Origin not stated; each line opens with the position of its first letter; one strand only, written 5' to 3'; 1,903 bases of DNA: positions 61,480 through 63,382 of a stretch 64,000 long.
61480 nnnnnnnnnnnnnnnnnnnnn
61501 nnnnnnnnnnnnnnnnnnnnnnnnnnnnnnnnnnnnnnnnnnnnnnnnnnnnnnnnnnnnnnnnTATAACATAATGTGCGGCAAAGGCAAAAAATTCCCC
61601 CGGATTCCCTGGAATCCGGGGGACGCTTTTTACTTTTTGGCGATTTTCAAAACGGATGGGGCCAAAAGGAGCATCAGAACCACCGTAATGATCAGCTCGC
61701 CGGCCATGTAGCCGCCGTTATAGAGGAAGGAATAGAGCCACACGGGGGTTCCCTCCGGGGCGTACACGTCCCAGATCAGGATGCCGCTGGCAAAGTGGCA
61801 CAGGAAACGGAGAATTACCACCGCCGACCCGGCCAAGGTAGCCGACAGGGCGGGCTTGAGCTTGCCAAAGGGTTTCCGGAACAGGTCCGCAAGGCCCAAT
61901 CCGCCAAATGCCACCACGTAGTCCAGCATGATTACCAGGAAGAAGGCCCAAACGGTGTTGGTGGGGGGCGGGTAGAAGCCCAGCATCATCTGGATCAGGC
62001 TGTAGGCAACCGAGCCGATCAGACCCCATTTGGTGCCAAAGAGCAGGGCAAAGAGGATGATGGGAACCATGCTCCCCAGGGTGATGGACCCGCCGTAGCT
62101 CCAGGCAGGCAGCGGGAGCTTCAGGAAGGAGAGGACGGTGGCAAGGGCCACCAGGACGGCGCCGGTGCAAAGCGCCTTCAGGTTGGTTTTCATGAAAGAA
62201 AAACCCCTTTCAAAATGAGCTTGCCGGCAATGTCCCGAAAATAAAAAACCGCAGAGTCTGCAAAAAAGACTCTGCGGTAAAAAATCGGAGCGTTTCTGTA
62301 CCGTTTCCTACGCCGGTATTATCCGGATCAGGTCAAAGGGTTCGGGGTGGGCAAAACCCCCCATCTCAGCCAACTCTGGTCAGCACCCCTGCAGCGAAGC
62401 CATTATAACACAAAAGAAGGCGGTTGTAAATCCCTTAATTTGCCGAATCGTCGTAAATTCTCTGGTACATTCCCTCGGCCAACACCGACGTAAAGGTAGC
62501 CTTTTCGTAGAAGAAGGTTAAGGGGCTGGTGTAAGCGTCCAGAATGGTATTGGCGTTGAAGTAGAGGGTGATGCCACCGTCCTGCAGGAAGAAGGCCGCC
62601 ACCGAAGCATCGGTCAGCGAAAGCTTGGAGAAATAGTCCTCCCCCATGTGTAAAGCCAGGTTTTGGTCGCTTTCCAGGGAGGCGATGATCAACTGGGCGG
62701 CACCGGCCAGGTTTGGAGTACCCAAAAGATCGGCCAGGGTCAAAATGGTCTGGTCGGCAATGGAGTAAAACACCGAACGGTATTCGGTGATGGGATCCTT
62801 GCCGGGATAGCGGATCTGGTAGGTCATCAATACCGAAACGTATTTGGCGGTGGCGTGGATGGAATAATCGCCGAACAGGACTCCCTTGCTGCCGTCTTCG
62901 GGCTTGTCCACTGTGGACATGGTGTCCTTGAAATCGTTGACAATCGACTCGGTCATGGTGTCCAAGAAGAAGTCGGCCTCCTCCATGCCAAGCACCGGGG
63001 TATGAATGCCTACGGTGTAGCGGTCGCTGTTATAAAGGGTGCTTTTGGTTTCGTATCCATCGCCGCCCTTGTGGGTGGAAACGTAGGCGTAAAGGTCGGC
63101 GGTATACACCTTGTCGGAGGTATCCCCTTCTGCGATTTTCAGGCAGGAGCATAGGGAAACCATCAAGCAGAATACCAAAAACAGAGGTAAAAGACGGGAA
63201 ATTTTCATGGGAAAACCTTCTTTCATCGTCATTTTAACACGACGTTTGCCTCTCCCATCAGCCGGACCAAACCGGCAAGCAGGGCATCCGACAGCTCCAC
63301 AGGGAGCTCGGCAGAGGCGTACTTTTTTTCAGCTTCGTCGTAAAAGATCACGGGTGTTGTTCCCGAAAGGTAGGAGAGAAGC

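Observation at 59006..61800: thiT split by a recombinase-less AT-rich insertion with a gene-end duplication and a 33-bp identical core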

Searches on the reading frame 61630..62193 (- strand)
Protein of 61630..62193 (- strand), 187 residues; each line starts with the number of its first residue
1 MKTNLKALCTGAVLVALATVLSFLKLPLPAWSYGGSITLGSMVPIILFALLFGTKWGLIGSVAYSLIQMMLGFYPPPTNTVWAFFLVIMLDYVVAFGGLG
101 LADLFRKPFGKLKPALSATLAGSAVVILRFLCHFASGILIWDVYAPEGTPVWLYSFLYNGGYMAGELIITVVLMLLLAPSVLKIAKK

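Call 6: search_protein_families(library=pfam, proteins=[window:61630-62193:-], max_evalue=0.01)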
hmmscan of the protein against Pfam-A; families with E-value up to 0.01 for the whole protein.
window:61630-62193:- (187 aa): 2 families
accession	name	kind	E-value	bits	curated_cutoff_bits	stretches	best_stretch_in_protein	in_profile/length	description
PF09515.15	Thia_YuaJ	-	5.2e-36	124.8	25.8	1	9-183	2-174/177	Thiamine transporter protein (Thia_YuaJ)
PF12822.12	ECF_trnsprt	-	0.0032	17.9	30.7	1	7-134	2-123/169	ECF transporter, substrate-specific component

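Call 8: search_protein_families(library=ncbifam, proteins=[window:61630-62193:-], max_evalue=0.1)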
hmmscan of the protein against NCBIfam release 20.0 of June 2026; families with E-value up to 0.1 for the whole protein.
window:61630-62193:- (187 aa): 2 families
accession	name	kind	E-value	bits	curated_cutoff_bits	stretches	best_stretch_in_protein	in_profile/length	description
TIGR02357.1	ECF_ThiT_YuaJ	equivalog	1.8e-33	116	108.45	1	7-184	3-179/183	energy-coupled thiamine transporter ThiT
TIGR04518.1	ECF_S_folT_fam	subfamily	0.00015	21.6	60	1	2-79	1-74/163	folate family ECF transporter S component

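Call 12: find_related_loci(query=window:61630-62193:-, collection=genome_contigs, flank=10000)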
Query window:61630-62193:- (187 aa) in genome_contigs; peptide patterns used: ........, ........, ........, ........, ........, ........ (x = any residue, [..] = any of these).
173 stretches matched a pattern; 8 encode a relative of the query (tblastn E <= 1e-3); 8 distinct loci.
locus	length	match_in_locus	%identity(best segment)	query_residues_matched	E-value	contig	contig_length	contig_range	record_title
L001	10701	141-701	94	1-187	2e-114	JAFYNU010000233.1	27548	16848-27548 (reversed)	MAG: Clostridia bacterium isolate RGIG7259 Water_buffalos_Cecum-4__c370292, whole genome shotgun sequence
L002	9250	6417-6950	50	3-181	1e-50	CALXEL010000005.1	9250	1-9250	MAG: uncultured Clostridia bacterium isolate E04__bin20 genome assembly, contig: E04__k127_8128464, whole genome shotgun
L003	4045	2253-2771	50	1-177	3e-49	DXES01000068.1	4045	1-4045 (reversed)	MAG TPA_asm: Candidatus Anaerotruncus excrementipullorum isolate CHK188-5543 CHK188__C82472_L4045_SAMEA5754832, whole ge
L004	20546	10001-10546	50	2-187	5e-49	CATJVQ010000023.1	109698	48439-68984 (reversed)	MAG: uncultured Oscillospiraceae bacterium isolate iMGMC-545_1678881655 genome assembly, contig: MegahitA5_606, whole ge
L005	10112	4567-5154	40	1-187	2e-36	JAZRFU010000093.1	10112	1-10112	MAG: Eubacteriales bacterium isolate T1900045494_YK20190188.MAGScoT_cleanbin_000026 SGB_7409_k141_1056572, whole genome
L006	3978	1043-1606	40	2-186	3e-31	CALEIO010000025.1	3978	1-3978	MAG TPA_asm: uncultured Clostridia bacterium isolate SRR6425778_bin.73_CONCOCT_v1.1_MAG genome assembly, contig: ERZ1767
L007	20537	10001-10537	38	1-177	2e-25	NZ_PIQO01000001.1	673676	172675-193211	Heyndrickxia camelliae strain 7578-1 scaffold1, whole genome shotgun sequence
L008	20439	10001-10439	36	34-178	4e-19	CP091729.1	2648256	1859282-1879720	MAG: Clostridiales bacterium isolate nC33_bin.2.fa chromosome, complete genome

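Call 23: find_related_loci(query=window:61630-62193:-, collection=metagenome_contigs, flank=10000)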
Query window:61630-62193:- (187 aa) in metagenome_contigs; peptide patterns used: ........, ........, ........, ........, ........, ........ (x = any residue, [..] = any of these).
236 stretches matched a pattern; 13 encode a relative of the query (tblastn E <= 1e-3); 13 distinct loci.
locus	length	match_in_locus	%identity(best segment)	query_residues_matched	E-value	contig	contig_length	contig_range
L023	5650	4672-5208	55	1-183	1e-60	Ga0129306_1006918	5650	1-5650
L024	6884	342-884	51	2-183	2e-53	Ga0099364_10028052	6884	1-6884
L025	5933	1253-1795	48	6-187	1e-50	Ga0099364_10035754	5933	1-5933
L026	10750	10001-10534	51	6-184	6e-50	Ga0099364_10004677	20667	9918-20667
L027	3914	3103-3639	48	2-181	5e-49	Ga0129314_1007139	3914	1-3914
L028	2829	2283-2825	50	2-184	4e-48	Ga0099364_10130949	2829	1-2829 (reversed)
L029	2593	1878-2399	50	2-176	1e-46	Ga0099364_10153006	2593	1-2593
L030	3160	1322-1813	48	6-170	6e-44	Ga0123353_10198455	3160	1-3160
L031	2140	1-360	51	56-174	2e-35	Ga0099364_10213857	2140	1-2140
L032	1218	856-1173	56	1-107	3e-31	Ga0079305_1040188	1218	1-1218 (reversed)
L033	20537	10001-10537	38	1-177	1e-25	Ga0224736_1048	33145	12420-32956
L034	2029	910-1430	51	1-177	1e-31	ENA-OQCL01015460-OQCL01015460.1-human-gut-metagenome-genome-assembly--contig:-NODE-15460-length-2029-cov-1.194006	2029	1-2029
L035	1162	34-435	41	34-163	5e-18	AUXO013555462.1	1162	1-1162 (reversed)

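Call 25: find_encoding_contigs(protein=window:61630-62193:-, flank=5000, max_places=10)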
Protein window:61630-62193:- (187 aa): 15 contigs read that carry it; 6 places shown.
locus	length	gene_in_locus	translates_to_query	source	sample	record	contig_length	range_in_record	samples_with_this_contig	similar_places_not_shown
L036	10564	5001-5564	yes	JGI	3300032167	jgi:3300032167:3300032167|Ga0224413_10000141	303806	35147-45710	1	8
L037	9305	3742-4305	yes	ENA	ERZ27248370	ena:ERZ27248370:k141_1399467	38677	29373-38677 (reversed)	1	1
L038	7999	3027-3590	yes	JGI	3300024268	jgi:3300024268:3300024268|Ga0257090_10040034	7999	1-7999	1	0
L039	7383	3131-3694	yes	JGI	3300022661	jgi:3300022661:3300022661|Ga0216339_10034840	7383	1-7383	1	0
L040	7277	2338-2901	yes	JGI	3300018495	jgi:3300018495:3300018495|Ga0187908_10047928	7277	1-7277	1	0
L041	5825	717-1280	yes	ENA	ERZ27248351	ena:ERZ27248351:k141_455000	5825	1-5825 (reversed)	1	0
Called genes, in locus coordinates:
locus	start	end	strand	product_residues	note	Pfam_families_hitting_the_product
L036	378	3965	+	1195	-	PF02811:PHP, PF07733:DNA_pol3_alpha, PF17657:DNA_pol3_finger, PF14579:HHH_6, PF01336:tRNA_anti-codon (weak)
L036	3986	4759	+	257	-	-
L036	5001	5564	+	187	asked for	PF09515:Thia_YuaJ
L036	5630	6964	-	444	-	-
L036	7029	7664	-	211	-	-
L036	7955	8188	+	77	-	PF09515:Thia_YuaJ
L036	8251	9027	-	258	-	PF06182:ABC2_membrane_6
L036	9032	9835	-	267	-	-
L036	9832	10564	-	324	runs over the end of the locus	PF00005:ABC_tran, PF13304:AAA_21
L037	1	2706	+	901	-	PF07733:DNA_pol3_alpha, PF17657:DNA_pol3_finger, PF14579:HHH_6, PF01336:tRNA_anti-codon (weak)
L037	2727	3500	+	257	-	-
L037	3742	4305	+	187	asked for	PF09515:Thia_YuaJ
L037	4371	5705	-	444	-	-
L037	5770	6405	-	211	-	-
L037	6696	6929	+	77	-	PF09515:Thia_YuaJ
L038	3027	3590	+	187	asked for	PF09515:Thia_YuaJ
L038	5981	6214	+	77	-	PF09515:Thia_YuaJ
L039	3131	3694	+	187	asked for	PF09515:Thia_YuaJ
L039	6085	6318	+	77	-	PF09515:Thia_YuaJ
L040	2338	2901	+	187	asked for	PF09515:Thia_YuaJ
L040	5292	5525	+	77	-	PF09515:Thia_YuaJ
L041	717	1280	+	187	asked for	PF09515:Thia_YuaJ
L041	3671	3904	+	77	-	PF09515:Thia_YuaJ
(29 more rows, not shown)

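Call 81: find_related_loci(query=A7, collection=viral_contigs, flank=10000)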
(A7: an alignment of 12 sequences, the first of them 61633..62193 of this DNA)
Query A7 (187 aa) in viral_contigs; peptide patterns used: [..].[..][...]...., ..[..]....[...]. (x = any residue, [..] = any of these).
15 stretches matched a pattern; 3 encode a relative of the query (tblastn E <= 1e-3); 3 distinct loci.
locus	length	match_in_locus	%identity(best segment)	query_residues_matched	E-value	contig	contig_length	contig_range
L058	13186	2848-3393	40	2-187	3e-35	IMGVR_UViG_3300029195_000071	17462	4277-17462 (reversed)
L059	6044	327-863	40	2-187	3e-33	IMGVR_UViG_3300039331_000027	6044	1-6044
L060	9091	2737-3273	40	2-187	3e-33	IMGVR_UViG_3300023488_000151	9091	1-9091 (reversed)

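Call 84: search_protein_families(library=pfam, proteins=[L058:6910-8058:+, L058:8537-9682:-, L058:10432-11982:+, L058:4995-5567:+, L058:4905-5564:-, L058:1343-2110:+, L058:108-812:+, L058:3276-3638:+, L058:4363-4707:+, L058:9916-10386:-], max_evalue=0.001)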
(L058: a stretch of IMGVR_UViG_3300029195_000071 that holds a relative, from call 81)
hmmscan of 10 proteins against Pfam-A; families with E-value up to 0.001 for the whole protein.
L058:6910-8058:+ (382 aa): 0 families

L058:8537-9682:- (381 aa): 1 family
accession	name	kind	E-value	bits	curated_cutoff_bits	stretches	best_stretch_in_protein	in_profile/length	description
PF00078.32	RVT_1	-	1.9e-17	64.1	29.6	1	87-302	8-202/205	Reverse transcriptase (RNA-dependent DNA polymerase)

L058:10432-11982:+ (516 aa): 0 families

L058:4995-5567:+ (190 aa): 0 families

L058:4905-5564:- (219 aa): 0 families

L058:1343-2110:+ (255 aa): 9 families
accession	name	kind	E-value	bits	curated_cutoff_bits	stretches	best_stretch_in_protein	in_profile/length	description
PF04542.20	Sigma70_r2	-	6.8e-19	67.9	24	1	41-109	1-69/71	Sigma-70 region 2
PF04545.22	Sigma70_r4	-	2.2e-13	49.9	24.1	1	206-250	3-47/50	Sigma-70, region 4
PF04539.22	Sigma70_r3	-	5.5e-11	42.8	25.3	1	124-176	6-58/78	Sigma-70 region 3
PF08281.18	Sigma70_r4_2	-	1.6e-06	28.1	25.7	1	200-240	3-43/54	Sigma-70, region 4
PF01381.28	HTH_3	-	8.4e-06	26.2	23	1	215-246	1-32/55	Helix-turn-helix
PF13518.12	HTH_28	-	6.4e-05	23.4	25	0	218-246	7-35/52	Helix-turn-helix domain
PF13560.12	HTH_31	-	0.00014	22.5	27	1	217-247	8-38/64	Helix-turn-helix domain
PF13744.12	HTH_37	-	0.00031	20.9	27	0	214-251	22-59/80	Helix-turn-helix domain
PF07638.17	Sigma70_ECF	-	0.00045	20.6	21.1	0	206-242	134-170/185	ECF sigma factor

L058:108-812:+ (234 aa): 4 families
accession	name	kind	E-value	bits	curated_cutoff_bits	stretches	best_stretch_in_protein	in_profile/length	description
PF04542.20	Sigma70_r2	-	4.7e-19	68.4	24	1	58-126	1-69/71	Sigma-70 region 2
PF04545.22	Sigma70_r4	-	6.1e-14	51.7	24.1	1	177-228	2-49/50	Sigma-70, region 4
PF01381.28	HTH_3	-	3.1e-06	27.5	23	1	201-222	11-32/55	Helix-turn-helix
PF13560.12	HTH_31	-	0.00057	20.6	27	0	199-222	14-37/64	Helix-turn-helix domain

L058:3276-3638:+ (120 aa): 0 families

L058:4363-4707:+ (114 aa): 0 families

L058:9916-10386:- (156 aa): 2 families
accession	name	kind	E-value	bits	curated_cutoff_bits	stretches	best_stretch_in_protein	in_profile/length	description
PF22296.2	bAvd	-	7.8e-32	110.4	40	1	42-144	3-106/107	bAvd-like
PF05635.17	23S_rRNA_IVP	-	1.7e-07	31.8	33.8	1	38-139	1-105/106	23S rRNA-intervening sequence protein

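Call 90: list_cluster_members(proteins=[P0005, P0001, window:61630-62193:-, window:60230-61564:+])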
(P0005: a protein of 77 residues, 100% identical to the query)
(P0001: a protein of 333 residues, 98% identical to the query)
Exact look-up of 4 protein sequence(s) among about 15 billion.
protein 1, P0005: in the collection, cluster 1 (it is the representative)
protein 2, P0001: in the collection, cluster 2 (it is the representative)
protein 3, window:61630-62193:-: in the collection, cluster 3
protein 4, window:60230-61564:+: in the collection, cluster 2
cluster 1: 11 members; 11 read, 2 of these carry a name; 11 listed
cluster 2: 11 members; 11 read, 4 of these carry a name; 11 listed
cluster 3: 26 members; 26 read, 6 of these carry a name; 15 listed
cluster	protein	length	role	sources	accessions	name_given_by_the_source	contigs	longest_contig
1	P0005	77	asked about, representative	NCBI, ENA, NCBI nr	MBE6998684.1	MAG: hypothetical protein E7428_00680 [Ruminococcaceae bacterium] | hypothetical protein [Oscillospiraceae bacterium]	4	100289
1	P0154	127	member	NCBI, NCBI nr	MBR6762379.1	MAG: energy-coupled thiamine transporter ThiT [Clostridia bacterium] | energy-coupled thiamine transporter ThiT [Clostridia bacterium]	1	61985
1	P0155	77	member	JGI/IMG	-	-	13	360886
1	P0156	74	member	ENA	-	-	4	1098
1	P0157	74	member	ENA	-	-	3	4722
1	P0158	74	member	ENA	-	-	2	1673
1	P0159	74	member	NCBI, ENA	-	-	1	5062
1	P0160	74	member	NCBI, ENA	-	-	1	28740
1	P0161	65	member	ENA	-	-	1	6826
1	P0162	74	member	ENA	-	-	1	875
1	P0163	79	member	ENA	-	-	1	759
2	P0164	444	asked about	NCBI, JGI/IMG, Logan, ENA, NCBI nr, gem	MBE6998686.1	MAG: hypothetical protein E7428_00690 [Ruminococcaceae bacterium] | hypothetical protein [Oscillospiraceae bacterium]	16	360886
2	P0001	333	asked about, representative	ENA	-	-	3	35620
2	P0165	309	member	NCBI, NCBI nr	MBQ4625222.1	MAG: hypothetical protein IJB51_11845 [Clostridia bacterium] | hypothetical protein [Clostridia bacterium]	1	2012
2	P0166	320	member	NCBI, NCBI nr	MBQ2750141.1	MAG: hypothetical protein IJF34_10190 [Clostridia bacterium] | hypothetical protein [Clostridia bacterium]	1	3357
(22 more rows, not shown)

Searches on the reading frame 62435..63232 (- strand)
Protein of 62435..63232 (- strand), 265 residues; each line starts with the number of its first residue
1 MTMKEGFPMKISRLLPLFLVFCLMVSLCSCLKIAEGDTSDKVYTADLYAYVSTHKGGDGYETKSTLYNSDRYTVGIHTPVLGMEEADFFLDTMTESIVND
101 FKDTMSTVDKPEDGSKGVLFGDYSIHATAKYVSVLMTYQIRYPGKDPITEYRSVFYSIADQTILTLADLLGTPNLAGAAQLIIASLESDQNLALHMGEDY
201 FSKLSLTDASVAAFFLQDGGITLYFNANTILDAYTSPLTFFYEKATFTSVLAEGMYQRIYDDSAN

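Call 6: search_protein_families(library=pfam, proteins=[window:62435-63232:-], max_evalue=0.01)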
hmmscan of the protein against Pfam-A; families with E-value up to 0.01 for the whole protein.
window:62435-63232:- (265 aa): 0 families

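Call 8: search_protein_families(library=ncbifam, proteins=[window:62435-63232:-], max_evalue=0.1)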
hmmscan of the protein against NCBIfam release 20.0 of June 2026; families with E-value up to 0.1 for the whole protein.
window:62435-63232:- (265 aa): 0 families

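Call 62: find_encoding_contigs(protein=window:62435-63208:-, flank=6000, max_places=10)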
Protein window:62435-63208:- (257 aa): 23 contigs read that carry it; 10 places shown.
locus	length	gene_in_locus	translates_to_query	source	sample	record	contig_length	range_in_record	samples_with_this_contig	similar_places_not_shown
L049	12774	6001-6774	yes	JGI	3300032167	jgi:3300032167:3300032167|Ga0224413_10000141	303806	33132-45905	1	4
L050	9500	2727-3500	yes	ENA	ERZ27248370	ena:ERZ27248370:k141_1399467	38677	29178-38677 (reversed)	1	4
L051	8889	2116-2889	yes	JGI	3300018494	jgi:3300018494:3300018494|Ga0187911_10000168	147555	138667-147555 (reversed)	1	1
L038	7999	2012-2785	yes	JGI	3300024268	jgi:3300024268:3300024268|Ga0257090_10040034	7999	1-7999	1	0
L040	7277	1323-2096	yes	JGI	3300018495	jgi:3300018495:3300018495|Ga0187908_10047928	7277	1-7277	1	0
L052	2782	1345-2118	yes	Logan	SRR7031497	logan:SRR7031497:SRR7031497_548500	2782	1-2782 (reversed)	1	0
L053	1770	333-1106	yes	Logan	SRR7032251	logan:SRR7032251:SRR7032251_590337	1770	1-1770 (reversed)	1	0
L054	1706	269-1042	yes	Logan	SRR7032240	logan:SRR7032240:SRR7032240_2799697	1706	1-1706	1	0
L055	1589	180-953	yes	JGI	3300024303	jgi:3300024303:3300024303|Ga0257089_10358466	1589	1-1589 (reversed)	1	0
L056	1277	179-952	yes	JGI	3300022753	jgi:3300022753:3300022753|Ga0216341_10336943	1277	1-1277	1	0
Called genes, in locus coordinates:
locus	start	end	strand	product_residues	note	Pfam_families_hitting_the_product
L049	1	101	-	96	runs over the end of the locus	PF00276:Ribosomal_L23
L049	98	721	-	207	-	PF00573:Ribosomal_L4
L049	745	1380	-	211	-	PF00297:Ribosomal_L3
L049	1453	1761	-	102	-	PF00338:Ribosomal_S10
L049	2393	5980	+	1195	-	PF02811:PHP, PF07733:DNA_pol3_alpha, PF17657:DNA_pol3_finger, PF14579:HHH_6, PF01336:tRNA_anti-codon (weak)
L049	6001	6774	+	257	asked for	-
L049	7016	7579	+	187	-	PF09515:Thia_YuaJ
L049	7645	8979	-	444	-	-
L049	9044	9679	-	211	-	-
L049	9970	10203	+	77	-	PF09515:Thia_YuaJ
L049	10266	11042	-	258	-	PF06182:ABC2_membrane_6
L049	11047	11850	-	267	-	-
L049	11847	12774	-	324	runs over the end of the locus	PF00005:ABC_tran, PF13304:AAA_21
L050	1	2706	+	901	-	PF07733:DNA_pol3_alpha, PF17657:DNA_pol3_finger, PF14579:HHH_6, PF01336:tRNA_anti-codon (weak)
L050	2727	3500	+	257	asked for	-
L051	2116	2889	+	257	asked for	-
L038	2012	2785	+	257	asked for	-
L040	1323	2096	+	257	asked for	-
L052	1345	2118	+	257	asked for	-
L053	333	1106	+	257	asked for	-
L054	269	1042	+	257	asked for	-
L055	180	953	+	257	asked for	-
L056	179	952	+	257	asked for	-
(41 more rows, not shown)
